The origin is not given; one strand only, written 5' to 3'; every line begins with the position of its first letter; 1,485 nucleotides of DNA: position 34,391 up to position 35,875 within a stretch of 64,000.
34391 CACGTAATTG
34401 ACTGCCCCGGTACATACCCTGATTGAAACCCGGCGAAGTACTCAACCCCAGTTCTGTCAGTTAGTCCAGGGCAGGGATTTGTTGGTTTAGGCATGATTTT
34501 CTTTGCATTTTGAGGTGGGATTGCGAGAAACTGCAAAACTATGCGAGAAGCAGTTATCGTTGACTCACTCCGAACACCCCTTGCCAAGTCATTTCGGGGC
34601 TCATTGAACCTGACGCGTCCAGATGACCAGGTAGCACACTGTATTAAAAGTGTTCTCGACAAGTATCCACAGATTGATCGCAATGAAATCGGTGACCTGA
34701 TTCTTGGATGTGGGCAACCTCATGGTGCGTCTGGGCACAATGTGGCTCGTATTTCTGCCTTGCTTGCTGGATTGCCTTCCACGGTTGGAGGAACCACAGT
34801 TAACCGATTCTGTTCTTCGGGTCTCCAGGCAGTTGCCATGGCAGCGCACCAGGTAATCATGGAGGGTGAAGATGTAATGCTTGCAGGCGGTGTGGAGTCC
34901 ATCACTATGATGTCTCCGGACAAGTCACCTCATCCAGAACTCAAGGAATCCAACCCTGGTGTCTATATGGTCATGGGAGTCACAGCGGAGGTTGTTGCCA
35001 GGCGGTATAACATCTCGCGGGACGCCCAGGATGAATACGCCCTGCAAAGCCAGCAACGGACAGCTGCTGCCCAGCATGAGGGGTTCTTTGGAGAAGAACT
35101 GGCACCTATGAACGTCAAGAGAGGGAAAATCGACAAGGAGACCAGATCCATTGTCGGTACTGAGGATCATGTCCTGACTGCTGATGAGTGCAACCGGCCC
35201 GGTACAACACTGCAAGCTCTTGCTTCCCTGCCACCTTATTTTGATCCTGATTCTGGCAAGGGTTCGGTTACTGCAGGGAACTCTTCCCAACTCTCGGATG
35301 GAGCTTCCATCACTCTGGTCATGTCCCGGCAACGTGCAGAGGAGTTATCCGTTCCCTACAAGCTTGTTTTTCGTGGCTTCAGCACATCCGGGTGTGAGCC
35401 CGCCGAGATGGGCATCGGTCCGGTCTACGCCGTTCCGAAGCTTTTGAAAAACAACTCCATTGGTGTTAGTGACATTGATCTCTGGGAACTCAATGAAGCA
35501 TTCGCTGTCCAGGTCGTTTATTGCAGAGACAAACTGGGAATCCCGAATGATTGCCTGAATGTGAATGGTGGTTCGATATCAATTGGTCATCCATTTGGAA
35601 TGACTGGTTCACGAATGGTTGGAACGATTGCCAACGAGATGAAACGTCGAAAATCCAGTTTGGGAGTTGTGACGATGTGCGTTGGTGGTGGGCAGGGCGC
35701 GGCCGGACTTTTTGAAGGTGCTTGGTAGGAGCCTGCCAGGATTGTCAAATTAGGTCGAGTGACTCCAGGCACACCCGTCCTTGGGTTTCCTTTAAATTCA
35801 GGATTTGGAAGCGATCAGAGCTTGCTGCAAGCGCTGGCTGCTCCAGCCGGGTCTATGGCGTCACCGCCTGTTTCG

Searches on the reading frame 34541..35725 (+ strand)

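Call 63: search_protein_families(library=pfam, proteins=[window:34541-35725:+], max_evalue=0.001)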
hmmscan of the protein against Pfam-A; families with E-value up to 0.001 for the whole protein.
window:34541-35725:+ (395 aa): 3 families
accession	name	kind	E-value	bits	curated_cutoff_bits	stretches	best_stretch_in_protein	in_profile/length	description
PF00108.29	Thiolase_N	-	5.9e-59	200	26.4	1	5-263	2-259/260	Thiolase, N-terminal domain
PF02803.24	Thiolase_C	-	5.3e-44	149.2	27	1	277-392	7-122/123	Thiolase, C-terminal domain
PF00109.32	ketoacyl-synt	-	0.00048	20.3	20.8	1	87-121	170-204/252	Beta-ketoacyl synthase, N-terminal domain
